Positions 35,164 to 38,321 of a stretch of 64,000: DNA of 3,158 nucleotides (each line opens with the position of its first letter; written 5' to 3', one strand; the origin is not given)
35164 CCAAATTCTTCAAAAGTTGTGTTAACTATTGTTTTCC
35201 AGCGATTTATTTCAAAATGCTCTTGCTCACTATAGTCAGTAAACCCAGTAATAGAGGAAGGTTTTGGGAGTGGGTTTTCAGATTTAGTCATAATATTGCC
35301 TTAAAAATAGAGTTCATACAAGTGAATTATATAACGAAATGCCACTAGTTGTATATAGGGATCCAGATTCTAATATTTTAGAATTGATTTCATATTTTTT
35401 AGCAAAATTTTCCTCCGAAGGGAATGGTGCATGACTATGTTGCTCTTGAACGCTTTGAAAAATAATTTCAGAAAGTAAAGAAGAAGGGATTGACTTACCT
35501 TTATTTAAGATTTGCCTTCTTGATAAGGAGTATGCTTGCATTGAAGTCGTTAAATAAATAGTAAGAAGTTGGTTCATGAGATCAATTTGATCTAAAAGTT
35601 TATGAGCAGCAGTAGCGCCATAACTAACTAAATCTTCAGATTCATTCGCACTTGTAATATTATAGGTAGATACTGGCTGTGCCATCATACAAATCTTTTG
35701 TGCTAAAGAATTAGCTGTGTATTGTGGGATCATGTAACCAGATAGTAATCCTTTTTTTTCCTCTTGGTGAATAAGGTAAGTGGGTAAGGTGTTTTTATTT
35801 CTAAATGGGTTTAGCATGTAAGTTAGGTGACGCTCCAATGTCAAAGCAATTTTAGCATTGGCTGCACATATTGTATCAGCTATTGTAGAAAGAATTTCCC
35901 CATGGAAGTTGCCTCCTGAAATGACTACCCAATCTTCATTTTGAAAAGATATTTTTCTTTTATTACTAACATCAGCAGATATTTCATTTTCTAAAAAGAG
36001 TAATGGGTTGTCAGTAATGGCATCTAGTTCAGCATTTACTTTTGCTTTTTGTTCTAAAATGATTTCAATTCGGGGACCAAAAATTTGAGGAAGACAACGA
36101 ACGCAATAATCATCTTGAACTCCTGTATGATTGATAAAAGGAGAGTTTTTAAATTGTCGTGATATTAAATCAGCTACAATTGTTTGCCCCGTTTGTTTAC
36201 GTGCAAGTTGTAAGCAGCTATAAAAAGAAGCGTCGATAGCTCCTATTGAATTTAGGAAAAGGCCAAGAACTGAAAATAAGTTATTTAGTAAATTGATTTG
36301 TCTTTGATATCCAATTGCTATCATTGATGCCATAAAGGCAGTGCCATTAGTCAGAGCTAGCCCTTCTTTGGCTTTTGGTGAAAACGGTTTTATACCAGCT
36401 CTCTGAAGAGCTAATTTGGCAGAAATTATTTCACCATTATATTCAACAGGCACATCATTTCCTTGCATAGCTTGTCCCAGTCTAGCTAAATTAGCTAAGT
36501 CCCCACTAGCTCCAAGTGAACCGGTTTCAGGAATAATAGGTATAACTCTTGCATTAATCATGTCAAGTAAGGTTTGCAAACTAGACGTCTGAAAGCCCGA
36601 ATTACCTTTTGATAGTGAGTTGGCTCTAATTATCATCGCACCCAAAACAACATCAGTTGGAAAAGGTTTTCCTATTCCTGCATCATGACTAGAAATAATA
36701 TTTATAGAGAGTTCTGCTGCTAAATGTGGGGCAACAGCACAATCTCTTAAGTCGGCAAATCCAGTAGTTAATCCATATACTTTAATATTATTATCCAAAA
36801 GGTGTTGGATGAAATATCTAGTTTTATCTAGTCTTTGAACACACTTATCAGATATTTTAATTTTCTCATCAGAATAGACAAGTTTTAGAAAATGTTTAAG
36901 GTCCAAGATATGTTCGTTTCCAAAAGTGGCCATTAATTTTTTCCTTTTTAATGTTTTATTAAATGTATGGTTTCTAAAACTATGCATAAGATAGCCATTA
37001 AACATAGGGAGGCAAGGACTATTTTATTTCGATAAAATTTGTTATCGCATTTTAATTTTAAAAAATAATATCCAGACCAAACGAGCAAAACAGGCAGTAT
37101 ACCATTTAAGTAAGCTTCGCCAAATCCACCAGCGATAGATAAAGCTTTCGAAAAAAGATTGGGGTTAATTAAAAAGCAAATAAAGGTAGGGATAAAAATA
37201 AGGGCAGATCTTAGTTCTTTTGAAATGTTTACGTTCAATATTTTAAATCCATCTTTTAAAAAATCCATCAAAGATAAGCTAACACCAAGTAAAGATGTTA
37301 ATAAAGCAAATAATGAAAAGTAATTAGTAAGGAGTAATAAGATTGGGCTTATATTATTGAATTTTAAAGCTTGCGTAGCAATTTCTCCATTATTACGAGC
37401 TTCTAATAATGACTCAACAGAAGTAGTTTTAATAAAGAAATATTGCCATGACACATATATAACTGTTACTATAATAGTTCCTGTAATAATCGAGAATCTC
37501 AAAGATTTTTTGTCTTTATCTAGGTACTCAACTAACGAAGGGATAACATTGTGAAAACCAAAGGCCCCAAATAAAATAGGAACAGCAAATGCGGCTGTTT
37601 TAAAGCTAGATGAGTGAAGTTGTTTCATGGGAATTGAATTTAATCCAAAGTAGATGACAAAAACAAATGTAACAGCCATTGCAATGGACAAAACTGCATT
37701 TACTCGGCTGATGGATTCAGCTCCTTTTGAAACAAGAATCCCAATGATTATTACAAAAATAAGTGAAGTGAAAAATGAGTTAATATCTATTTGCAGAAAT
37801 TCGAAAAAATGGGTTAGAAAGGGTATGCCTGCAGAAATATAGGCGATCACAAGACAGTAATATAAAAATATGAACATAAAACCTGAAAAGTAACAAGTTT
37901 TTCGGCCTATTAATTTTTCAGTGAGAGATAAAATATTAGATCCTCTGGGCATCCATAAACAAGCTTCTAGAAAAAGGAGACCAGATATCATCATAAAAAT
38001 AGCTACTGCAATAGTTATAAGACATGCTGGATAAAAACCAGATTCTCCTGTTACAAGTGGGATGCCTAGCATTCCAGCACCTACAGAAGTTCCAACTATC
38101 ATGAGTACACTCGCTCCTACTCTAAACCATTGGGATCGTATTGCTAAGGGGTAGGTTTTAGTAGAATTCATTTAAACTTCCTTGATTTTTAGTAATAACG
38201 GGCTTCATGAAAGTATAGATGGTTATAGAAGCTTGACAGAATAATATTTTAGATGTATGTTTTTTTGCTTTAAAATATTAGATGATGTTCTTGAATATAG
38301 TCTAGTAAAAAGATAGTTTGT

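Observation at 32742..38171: Tight operon of HAAAP permease, MIO ammonia-lyase, archaeal/eukaryal-type HisRS and MFS exporter directly upstream of copN: candidate undescribed histidine-centred system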

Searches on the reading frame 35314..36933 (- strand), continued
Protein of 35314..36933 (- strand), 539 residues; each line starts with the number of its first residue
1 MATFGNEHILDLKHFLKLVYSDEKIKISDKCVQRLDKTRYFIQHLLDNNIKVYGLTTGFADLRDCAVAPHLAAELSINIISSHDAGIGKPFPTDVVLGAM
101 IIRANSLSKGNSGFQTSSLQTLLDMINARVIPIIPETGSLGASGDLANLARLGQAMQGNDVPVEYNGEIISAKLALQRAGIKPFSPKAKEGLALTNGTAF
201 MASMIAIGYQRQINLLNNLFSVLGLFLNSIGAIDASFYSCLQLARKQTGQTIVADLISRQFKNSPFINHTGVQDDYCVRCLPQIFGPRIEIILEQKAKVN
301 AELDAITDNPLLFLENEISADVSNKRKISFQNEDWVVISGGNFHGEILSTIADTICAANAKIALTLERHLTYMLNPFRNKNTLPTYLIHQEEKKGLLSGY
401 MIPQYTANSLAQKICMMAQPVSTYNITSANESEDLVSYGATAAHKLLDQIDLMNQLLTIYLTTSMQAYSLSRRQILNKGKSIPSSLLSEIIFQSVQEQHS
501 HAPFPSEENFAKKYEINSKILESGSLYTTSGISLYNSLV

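Call 36: search_protein_families(library=ncbifam, proteins=[L100:5948-7321:+, L100:7323-8834:+, L100:4861-5898:+, L100:9045-11735:+, L120:6867-8273:+, L120:8398-9900:+, L120:5886-6746:+, L105:5748-7568:+, L049:1170-2501:+, L049:6040-7560:+], max_evalue=1e-10)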
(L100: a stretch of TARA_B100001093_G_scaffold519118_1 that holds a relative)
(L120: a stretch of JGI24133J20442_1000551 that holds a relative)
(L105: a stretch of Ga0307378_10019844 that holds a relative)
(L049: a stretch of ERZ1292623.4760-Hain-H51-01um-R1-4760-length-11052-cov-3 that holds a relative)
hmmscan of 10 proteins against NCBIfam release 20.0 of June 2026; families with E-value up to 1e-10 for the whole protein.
L100:5948-7321:+ (457 aa): 18 families
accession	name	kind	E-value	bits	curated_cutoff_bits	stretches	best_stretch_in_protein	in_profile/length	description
TIGR00442.1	hisS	equivalog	5.8e-118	394.4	286.75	1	11-446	2-404/406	histidine--tRNA ligase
NF009085.0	PRK12420.1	equivalog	2.4e-89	300.6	540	1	13-449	8-420/426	histidine--tRNA ligase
TIGR00443.1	hisZ_biosyn_reg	equivalog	7.6e-42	143.5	271.65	1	16-354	1-313/314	ATP phosphoribosyltransferase regulatory subunit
NF008940.0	PRK12292.2-3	equivalog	1.9e-33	115.8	450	1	100-427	73-395/404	ATP phosphoribosyltransferase regulatory subunit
NF008941.0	PRK12292.2-4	equivalog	1.8e-31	109.5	447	1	11-398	9-362/393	ATP phosphoribosyltransferase regulatory subunit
NF008936.0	PRK12292.1-3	equivalog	2.8e-28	98.9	492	1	101-428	77-396/406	ATP phosphoribosyltransferase regulatory subunit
NF008942.0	PRK12292.2-5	equivalog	3.4e-26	91.8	643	1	8-447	8-419/434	ATP phosphoribosyltransferase regulatory subunit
NF008943.0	PRK12292.3-1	equivalog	1.6e-19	70.3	690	1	100-355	90-332/403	ATP phosphoribosyltransferase regulatory subunit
NF008953.0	PRK12295.1-6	equivalog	2.2e-19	69.6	384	1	226-351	249-377/384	ATP phosphoribosyltransferase regulatory subunit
NF008945.0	PRK12292.3-3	equivalog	2.7e-17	63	409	1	100-425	66-360/368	ATP phosphoribosyltransferase regulatory subunit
NF008939.0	PRK12292.2-1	equivalog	9.6e-16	57.5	335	1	87-411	56-377/391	ATP phosphoribosyltransferase regulatory subunit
NF008951.0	PRK12295.1-4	equivalog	4.7e-15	55.3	364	1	222-352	238-369/374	ATP phosphoribosyltransferase regulatory subunit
NF008938.0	PRK12292.1-6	equivalog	1.2e-14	54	833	1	100-357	77-328/420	ATP phosphoribosyltransferase regulatory subunit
TIGR00418.1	thrS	equivalog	2.4e-13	49.8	383.65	1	367-456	473-562/565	threonine--tRNA ligase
NF008948.0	PRK12295.1-1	equivalog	4.6e-12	45.7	622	1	254-352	270-371/376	ATP phosphoribosyltransferase regulatory subunit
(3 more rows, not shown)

L100:7323-8834:+ (503 aa): 8 families
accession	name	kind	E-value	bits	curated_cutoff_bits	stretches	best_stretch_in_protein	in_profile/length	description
NF006871.0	PRK09367.1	subfamily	4.3e-189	629.4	524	1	5-497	3-498/505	histidine ammonia-lyase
TIGR01225.1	hutH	equivalog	8.1e-184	611.8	539.15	1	7-494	2-492/506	histidine ammonia-lyase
TIGR04475.1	Phe_D_beta_mut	equivalog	1e-106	357.6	800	1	8-481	5-499/510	phenylalanine aminomutase (D-beta-phenylalanine forming)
NF053541.1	FlxA_rubin_TAL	equivalog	2.4e-102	343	700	1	14-492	2-497/498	flexirubin biosynthesis tyrosine ammonia-lyase FlxA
TIGR03832.1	Tyr_2_3_mutase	equivalog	5.8e-101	338.5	501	2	12-271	5-264/507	tyrosine 2,3-aminomutase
NF041222.1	BagA_FevW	exception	8.3e-81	272.2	1000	1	24-492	20-515/529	bagremycin/ferroverdin biosynthesis tyrosine ammonia-lyase BagA/FevW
TIGR01226.1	phe_am_lyase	equivalog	5.7e-67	226.5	519.15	1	12-455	39-504/680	phenylalanine ammonia-lyase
TIGR04473.1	taxol_Phe_23mut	exception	3.6e-48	164.3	1250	1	29-488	52-528/687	phenylalanine aminomutase (L-beta-phenylalanine forming)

L100:4861-5898:+ (345 aa): 15 families
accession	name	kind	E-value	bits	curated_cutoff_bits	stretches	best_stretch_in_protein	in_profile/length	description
NF003652.0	PRK05286.2-5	equivalog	2.1e-150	500.8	267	1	1-342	2-342/353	quinone-dependent dihydroorotate dehydrogenase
TIGR01036.1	pyrD_sub2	equivalog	1.3e-125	418.8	200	1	5-342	3-337/356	dihydroorotate dehydrogenase (quinone)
NF003648.0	PRK05286.2-1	equivalog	8.5e-123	409.8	433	1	1-343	3-339/360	quinone-dependent dihydroorotate dehydrogenase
NF003646.0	PRK05286.1-4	equivalog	7e-120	399.9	457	1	4-341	4-337/341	quinone-dependent dihydroorotate dehydrogenase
NF003645.0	PRK05286.1-2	equivalog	7.4e-119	396.8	366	1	2-343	5-338/359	quinone-dependent dihydroorotate dehydrogenase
NF003650.0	PRK05286.2-3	equivalog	2.1e-113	379.2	477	1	1-342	15-371/393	quinone-dependent dihydroorotate dehydrogenase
NF003651.0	PRK05286.2-4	equivalog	3.5e-112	374.7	448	1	14-342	21-358/377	quinone-dependent dihydroorotate dehydrogenase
NF003644.0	PRK05286.1-1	equivalog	7.7e-111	370.4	418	1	1-338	1-334/336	quinone-dependent dihydroorotate dehydrogenase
NF003649.0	PRK05286.2-2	equivalog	7.8e-105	350.7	505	1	4-343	4-333/351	quinone-dependent dihydroorotate dehydrogenase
NF003647.0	PRK05286.1-5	equivalog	6.4e-88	294.9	619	1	1-342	1-336/354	quinone-dependent dihydroorotate dehydrogenase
TIGR01037.2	pyrD_sub1_fam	subfamily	3.2e-30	105.2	270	1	50-342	1-282/300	dihydroorotate dehydrogenase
NF005574.0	PRK07259.1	equivalog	3.2e-29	101.8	269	1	49-342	4-285/304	dihydroorotate dehydrogenase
NF041011.1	dihydoor_dh_Arch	equivalog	7.3e-24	84.4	330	1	54-340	3-269/289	dihydroorotate dehydrogenase PyrD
NF002702.0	PRK02506.1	equivalog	8.2e-18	64.6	301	1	54-340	8-290/313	dihydroorotate oxidase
NF006183.0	PRK08318.1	equivalog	1.1e-11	44.2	335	1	174-340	130-300/422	NAD-dependent dihydropyrimidine dehydrogenase subunit PreA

L100:9045-11735:+ (897 aa): 3 families
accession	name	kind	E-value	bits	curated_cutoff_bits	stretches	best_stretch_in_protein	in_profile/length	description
NF038113.1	T9SSA_dep_M36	equivalog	4.7e-18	64.7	885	1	431-542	437-554/869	T9SS-dependent M36 family metallopeptidase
NF038112.1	myxo_dep_M36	subfamily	5.1e-15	53.7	1500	1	416-528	498-612/1604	myxosortase-dependent M36 family metallopeptidase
NF038111.1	rhom_dep_M36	equivalog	1.7e-13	49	1700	1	423-539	498-619/1315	rhombosortase-dependent M36 family metallopeptidase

L120:6867-8273:+ (468 aa): 16 families
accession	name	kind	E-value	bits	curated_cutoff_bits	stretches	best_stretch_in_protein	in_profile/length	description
TIGR00442.1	hisS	equivalog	5.4e-117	391.2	286.75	1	7-444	2-405/406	histidine--tRNA ligase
NF009085.0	PRK12420.1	equivalog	6.5e-85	286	540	1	9-451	8-425/426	histidine--tRNA ligase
TIGR00443.1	hisZ_biosyn_reg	equivalog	1.1e-46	159.4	271.65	1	98-351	64-313/314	ATP phosphoribosyltransferase regulatory subunit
NF008940.0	PRK12292.2-3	equivalog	3.3e-40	138.1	450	1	96-423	71-394/404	ATP phosphoribosyltransferase regulatory subunit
NF008941.0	PRK12292.2-4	equivalog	2.2e-35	122.4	447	1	8-389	10-356/393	ATP phosphoribosyltransferase regulatory subunit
NF008936.0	PRK12292.1-3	equivalog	3.1e-28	98.7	492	1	99-425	77-396/406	ATP phosphoribosyltransferase regulatory subunit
NF008942.0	PRK12292.2-5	equivalog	8.2e-27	93.9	643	1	6-444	10-419/434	ATP phosphoribosyltransferase regulatory subunit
NF008939.0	PRK12292.2-1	equivalog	1.5e-23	83.2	335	1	99-400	72-369/391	ATP phosphoribosyltransferase regulatory subunit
NF008938.0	PRK12292.1-6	equivalog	2.2e-19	69.6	833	1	99-417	78-387/420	ATP phosphoribosyltransferase regulatory subunit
NF008945.0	PRK12292.3-3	equivalog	7.2e-19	68.1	409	1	98-422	66-360/368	ATP phosphoribosyltransferase regulatory subunit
NF008953.0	PRK12295.1-6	equivalog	2.1e-18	66.4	384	1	221-347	246-376/384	ATP phosphoribosyltransferase regulatory subunit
NF008943.0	PRK12292.3-1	equivalog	3.3e-14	52.8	690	0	99-351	91-331/403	ATP phosphoribosyltransferase regulatory subunit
NF008935.0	PRK12292.1-1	equivalog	3.8e-13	49.1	350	1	11-332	10-300/382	ATP phosphoribosyltransferase regulatory subunit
NF009086.0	PRK12421.1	equivalog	1.2e-12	47.5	318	0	128-341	108-318/389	ATP phosphoribosyltransferase regulatory subunit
TIGR00418.1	thrS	equivalog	2.8e-11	43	383.65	0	362-455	471-564/565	threonine--tRNA ligase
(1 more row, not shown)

L120:8398-9900:+ (500 aa): 8 families
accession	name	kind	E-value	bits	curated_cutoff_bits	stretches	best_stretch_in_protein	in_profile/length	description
NF006871.0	PRK09367.1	subfamily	3.5e-193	642.8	524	1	3-496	4-499/505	histidine ammonia-lyase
TIGR01225.1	hutH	equivalog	1.6e-182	607.5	539.15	1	5-495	3-495/506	histidine ammonia-lyase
TIGR03832.1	Tyr_2_3_mutase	equivalog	5.9e-113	378.1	501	1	7-487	3-505/507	tyrosine 2,3-aminomutase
TIGR04475.1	Phe_D_beta_mut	equivalog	4.8e-103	345.5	800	1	3-487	2-507/510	phenylalanine aminomutase (D-beta-phenylalanine forming)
NF053541.1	FlxA_rubin_TAL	equivalog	1.6e-102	343.5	700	1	10-490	1-497/498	flexirubin biosynthesis tyrosine ammonia-lyase FlxA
NF041222.1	BagA_FevW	exception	3.5e-75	253.6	1000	1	24-488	23-513/529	bagremycin/ferroverdin biosynthesis tyrosine ammonia-lyase BagA/FevW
TIGR01226.1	phe_am_lyase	equivalog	5.6e-59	200.1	519.15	1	4-450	34-502/680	phenylalanine ammonia-lyase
TIGR04473.1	taxol_Phe_23mut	exception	1.3e-40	139.4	1250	1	34-478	61-527/687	phenylalanine aminomutase (L-beta-phenylalanine forming)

L120:5886-6746:+ (286 aa): 5 families
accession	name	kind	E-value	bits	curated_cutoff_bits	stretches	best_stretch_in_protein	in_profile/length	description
TIGR03707.1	PPK2_P_aer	equivalog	6.6e-110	366.3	301.8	1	31-255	2-226/230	polyphosphate kinase 2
TIGR03708.1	poly_P_AMP_trns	equivalog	1.2e-67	228.6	547.65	1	5-248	246-487/493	polyphosphate:AMP phosphotransferase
TIGR03709.1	PPK2_rel_1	subfamily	4.8e-57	193.2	247.2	1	12-247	6-243/264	PPK2 family polyphosphate kinase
NF050016.1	PolyPhAMPPhtase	equivalog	2.9e-54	184.5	800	1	7-247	229-466/472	polyphosphate:AMP phosphotransferase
NF042973.1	ADPpolyPPhtase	equivalog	1.5e-45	155.6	450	1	20-243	17-253/285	ADP-polyphosphate phosphotransferase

L105:5748-7568:+ (606 aa): 8 families
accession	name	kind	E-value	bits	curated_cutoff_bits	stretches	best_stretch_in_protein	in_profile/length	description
NF006871.0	PRK09367.1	subfamily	5e-190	632.5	524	1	47-589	2-503/505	histidine ammonia-lyase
TIGR01225.1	hutH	equivalog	2e-185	617.1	539.15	1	50-508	2-453/506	histidine ammonia-lyase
TIGR03832.1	Tyr_2_3_mutase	equivalog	3.7e-119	398.5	501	2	51-316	1-263/507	tyrosine 2,3-aminomutase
TIGR04475.1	Phe_D_beta_mut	equivalog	2e-117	393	800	1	51-506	4-471/510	phenylalanine aminomutase (D-beta-phenylalanine forming)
NF053541.1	FlxA_rubin_TAL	equivalog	2.3e-95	319.9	700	1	57-512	2-463/498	flexirubin biosynthesis tyrosine ammonia-lyase FlxA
TIGR01226.1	phe_am_lyase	equivalog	1.8e-84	284.3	519.15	1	38-509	22-506/680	phenylalanine ammonia-lyase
NF041222.1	BagA_FevW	exception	4.8e-82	276.2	1000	1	51-504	3-474/529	bagremycin/ferroverdin biosynthesis tyrosine ammonia-lyase BagA/FevW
TIGR04473.1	taxol_Phe_23mut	exception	7.5e-51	173.2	1250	1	60-507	39-500/687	phenylalanine aminomutase (L-beta-phenylalanine forming)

L049:1170-2501:+ (443 aa): 21 families
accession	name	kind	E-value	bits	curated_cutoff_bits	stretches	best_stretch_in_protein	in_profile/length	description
TIGR00442.1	hisS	equivalog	2.1e-118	395.9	286.75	1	12-428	2-405/406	histidine--tRNA ligase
NF009085.0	PRK12420.1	equivalog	1.4e-79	268.4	540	1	14-432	8-422/426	histidine--tRNA ligase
TIGR00443.1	hisZ_biosyn_reg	equivalog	4e-60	203.5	271.65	1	27-331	11-309/314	ATP phosphoribosyltransferase regulatory subunit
NF008942.0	PRK12292.2-5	equivalog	1.6e-49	168.7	643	1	5-429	4-420/434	ATP phosphoribosyltransferase regulatory subunit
NF008940.0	PRK12292.2-3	equivalog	2.1e-46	158.5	450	1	13-410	6-397/404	ATP phosphoribosyltransferase regulatory subunit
NF008941.0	PRK12292.2-4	equivalog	2.9e-40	138.4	447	1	13-373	10-356/393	ATP phosphoribosyltransferase regulatory subunit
NF008936.0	PRK12292.1-3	equivalog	1.5e-36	126.1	492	1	12-410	7-397/406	ATP phosphoribosyltransferase regulatory subunit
NF008945.0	PRK12292.3-3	equivalog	2.7e-26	92.6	409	1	13-404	3-358/368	ATP phosphoribosyltransferase regulatory subunit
NF008953.0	PRK12295.1-6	equivalog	6e-25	88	384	1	35-183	20-164/384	ATP phosphoribosyltransferase regulatory subunit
NF008935.0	PRK12292.1-1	equivalog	9.1e-24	84.1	350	1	12-332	6-315/382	ATP phosphoribosyltransferase regulatory subunit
NF008938.0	PRK12292.1-6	equivalog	1.5e-23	83.4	833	1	35-336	31-326/420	ATP phosphoribosyltransferase regulatory subunit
NF009086.0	PRK12421.1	equivalog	4.2e-23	81.9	318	1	12-335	9-328/389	ATP phosphoribosyltransferase regulatory subunit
NF008943.0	PRK12292.3-1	equivalog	2e-22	79.8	690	1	9-366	23-361/403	ATP phosphoribosyltransferase regulatory subunit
NF008939.0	PRK12292.2-1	equivalog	3.3e-18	65.6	335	1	19-386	12-371/391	ATP phosphoribosyltransferase regulatory subunit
NF008952.0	PRK12295.1-5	equivalog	3.3e-17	62.7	360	0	190-322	211-347/363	ATP phosphoribosyltransferase regulatory subunit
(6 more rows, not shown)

L049:6040-7560:+ (506 aa): 8 families
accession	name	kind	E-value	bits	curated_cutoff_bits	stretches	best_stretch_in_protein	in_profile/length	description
NF006871.0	PRK09367.1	subfamily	3.4e-195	649.5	524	1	8-503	3-494/505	histidine ammonia-lyase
TIGR01225.1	hutH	equivalog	1.1e-185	618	539.15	1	10-504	2-492/506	histidine ammonia-lyase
TIGR04475.1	Phe_D_beta_mut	equivalog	4.2e-133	444.7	800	1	15-500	9-508/510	phenylalanine aminomutase (D-beta-phenylalanine forming)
TIGR03832.1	Tyr_2_3_mutase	equivalog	3.3e-130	435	501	2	11-273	1-263/507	tyrosine 2,3-aminomutase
NF053541.1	FlxA_rubin_TAL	equivalog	1.2e-117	393.4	700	1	29-501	13-496/498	flexirubin biosynthesis tyrosine ammonia-lyase FlxA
NF041222.1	BagA_FevW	exception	7.7e-104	348.2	1000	1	11-502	3-515/529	bagremycin/ferroverdin biosynthesis tyrosine ammonia-lyase BagA/FevW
TIGR01226.1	phe_am_lyase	equivalog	6.7e-87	292.4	519.15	1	4-462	28-502/680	phenylalanine ammonia-lyase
TIGR04473.1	taxol_Phe_23mut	exception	1.1e-60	205.7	1250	1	8-462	26-498/687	phenylalanine aminomutase (L-beta-phenylalanine forming)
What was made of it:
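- On Histidine ammonia-lyase HutH (TIGR01225): Canonical hutH from the control loci scores 608-618 bits (call 36).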

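Call 66: search_dna_similar(query=window:35314-36933:-, collection=plasmids, mode=protein, max_rows=12)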
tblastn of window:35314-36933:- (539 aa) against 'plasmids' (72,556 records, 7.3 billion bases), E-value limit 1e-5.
Records with a match: 977; places in all: 1161; records where one place covers at least 80% of the query: 721.
Best place of each record, by identity: <60% 977.
By first word of the organism name: Rhizobium 218; Klebsiella 197; Sinorhizobium 112; Ralstonia 103; Streptomyces 34; Agrobacterium 23; Leisingera 18; Priestia 17; Enterobacter 14; Burkholderia 13; and 95 more.
By predicted mobility (MOB-suite, as given by PLSDB): non-mobilizable 513; mobilizable 266; conjugative 198.
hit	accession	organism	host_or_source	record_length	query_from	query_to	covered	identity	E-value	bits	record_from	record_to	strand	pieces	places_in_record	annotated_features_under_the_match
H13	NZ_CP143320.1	Cetobacterium somerae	intestine of Yellow Catfish,pure culture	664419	4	523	96%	33.3%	3e-67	243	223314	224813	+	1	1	hutH: histidine ammonia-lyase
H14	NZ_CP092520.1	Cetobacterium somerae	Danio rerio,tissue sample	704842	4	491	91%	34.5%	2e-70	253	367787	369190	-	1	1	hutH: histidine ammonia-lyase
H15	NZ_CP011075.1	Brevibacillus laterosporus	Oryza sativa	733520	10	513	94%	32.5%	4e-70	251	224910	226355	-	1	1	hutH: histidine ammonia-lyase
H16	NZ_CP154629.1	Acetoanaerobium noterae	cell culture,Sludge of a digestion ...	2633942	10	479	87%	34.7%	2e-71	255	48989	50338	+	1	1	none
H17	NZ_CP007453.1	Peptoclostridium acidaminophilum DSM 3953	black mud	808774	6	491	90%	33.3%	2e-70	253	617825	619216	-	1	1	hutH: histidine ammonia-lyase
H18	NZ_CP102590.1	Niallia taxi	-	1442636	16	467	84%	35.7%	2e-66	241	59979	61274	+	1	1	none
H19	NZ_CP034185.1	Deinococcus psychrotolerans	whole organism,R2A medium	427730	7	495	91%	32.7%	3e-54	205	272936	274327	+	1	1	hutH: histidine ammonia-lyase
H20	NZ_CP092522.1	Cetobacterium somerae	Danio rerio,tissue sample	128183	12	474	86%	34.5%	2e-68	246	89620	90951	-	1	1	hutH: histidine ammonia-lyase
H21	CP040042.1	Acinetobacter baumannii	Homo sapiens,blood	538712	24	526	93%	31.6%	2e-54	205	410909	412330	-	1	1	hutH: histidine ammonia-lyase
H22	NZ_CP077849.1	Acinetobacter baumannii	Homo sapiens,Rectal swab_P28_BU14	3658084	24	526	93%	31.6%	2e-54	205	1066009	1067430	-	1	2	none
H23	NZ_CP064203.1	Acinetobacter baumannii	Homo sapiens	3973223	24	526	93%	31.6%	2e-54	205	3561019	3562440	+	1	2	none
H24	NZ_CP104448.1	Acinetobacter baumannii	Homo sapiens,sputum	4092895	24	526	93%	31.6%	2e-54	205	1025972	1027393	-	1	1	none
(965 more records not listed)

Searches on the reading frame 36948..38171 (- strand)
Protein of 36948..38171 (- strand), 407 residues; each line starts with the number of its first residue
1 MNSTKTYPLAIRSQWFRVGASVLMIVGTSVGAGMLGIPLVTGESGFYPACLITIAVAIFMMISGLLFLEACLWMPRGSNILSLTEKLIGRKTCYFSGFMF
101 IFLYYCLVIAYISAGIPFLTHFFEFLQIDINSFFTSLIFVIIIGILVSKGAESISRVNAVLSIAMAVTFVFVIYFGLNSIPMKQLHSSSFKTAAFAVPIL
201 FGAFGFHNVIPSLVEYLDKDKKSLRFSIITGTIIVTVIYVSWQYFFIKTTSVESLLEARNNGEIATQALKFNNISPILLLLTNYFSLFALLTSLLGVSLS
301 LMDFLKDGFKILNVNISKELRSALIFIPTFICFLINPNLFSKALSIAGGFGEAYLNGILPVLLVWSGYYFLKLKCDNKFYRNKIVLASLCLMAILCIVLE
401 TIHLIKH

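Call 3: search_protein_families(library=pfam, proteins=[window:36948-38171:-])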
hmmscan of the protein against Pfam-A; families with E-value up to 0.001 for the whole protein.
window:36948-38171:- (407 aa): 2 families
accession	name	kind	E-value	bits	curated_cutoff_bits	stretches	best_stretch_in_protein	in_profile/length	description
PF03222.19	Trp_Tyr_perm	-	8.5e-79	265.9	22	1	20-397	7-390/393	Tryptophan/tyrosine permease family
PF13520.12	AA_permease_2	-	6.4e-08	32.4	27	1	22-303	7-297/427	Amino acid permease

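Call 4: search_protein_families(library=ncbifam, proteins=[window:36948-38171:-])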
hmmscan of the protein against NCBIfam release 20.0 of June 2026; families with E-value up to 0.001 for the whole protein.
window:36948-38171:- (407 aa): 6 families
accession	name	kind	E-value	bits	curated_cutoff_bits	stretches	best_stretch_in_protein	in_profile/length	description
TIGR00837.1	araaP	subfamily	1.4e-72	245.1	350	1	21-368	2-357/381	aromatic amino acid transporter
NF011711.0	PRK15132.1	equivalog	1.1e-44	153.2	482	1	20-397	7-390/403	tyrosine transporter TyrP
NF007789.0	PRK10483.1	equivalog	1.7e-38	133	515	1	21-364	16-367/414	tryptophan permease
NF007235.0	PRK09664.1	equivalog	6.8e-28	97.8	497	1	21-364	14-368/415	low affinity tryptophan permease TnaB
TIGR00909.1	2A0306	subfamily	4.9e-07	29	556.8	1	22-308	11-312/429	amino acid transporter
TIGR00912.1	2A0309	subfamily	3.6e-06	26.6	139.55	1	22-245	9-234/357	endospore germination permease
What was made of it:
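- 36948..38171 (-): HAAAP (TyrP/Mtr-family) amino-acid permease, 407 aa. It is the first gene of the block and the proposed histidine importer. TIGR00837 araaP scores 245 bits, below its cut-off of 350 (calls 3, 4).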
